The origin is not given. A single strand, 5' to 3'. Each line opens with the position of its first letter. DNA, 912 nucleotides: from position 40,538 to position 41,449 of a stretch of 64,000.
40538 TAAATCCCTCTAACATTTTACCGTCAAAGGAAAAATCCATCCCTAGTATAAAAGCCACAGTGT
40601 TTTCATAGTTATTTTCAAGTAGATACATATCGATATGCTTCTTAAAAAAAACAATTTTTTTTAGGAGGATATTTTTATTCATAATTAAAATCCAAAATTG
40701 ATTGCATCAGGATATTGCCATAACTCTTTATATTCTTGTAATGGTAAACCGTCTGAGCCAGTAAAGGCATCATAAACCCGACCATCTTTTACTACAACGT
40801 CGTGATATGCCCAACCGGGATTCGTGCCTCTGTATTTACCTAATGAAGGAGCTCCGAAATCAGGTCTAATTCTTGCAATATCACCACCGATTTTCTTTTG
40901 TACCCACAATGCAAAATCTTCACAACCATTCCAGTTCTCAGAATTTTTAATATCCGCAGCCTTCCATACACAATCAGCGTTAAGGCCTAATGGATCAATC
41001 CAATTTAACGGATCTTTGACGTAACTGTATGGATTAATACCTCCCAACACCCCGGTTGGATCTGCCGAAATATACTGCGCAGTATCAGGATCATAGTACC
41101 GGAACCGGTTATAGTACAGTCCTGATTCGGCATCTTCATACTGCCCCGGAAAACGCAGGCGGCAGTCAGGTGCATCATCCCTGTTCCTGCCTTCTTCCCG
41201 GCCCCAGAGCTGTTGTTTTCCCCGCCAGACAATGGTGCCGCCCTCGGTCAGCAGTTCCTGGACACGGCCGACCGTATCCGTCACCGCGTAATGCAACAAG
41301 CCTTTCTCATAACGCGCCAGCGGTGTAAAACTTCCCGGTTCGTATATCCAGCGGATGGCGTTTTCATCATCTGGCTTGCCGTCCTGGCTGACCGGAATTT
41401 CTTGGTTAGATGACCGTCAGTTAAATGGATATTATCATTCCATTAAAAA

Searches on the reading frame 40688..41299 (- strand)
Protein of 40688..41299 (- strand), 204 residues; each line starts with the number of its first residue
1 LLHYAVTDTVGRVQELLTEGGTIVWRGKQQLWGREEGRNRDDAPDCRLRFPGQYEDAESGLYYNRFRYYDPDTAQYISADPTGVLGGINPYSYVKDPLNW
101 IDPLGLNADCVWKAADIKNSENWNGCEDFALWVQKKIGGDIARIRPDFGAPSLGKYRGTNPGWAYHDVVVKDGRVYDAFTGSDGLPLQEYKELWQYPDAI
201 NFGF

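Call 28: search_protein_families(proteins=[window:40688-41299:-], library=ncbifam, max_evalue=0.00001)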
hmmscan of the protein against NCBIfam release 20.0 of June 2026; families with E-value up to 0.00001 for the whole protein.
window:40688-41299:- (204 aa): 2 families
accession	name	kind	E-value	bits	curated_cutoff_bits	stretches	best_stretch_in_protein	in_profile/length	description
TIGR03696.1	Rhs_assc_core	domain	5.2e-25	87.8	32.5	1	32-106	4-76/76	RHS repeat-associated core domain-containing protein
NF041261.1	RHS_core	equivalog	3.9e-21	74.7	2000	1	3-106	1158-1261/1261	RHS element core protein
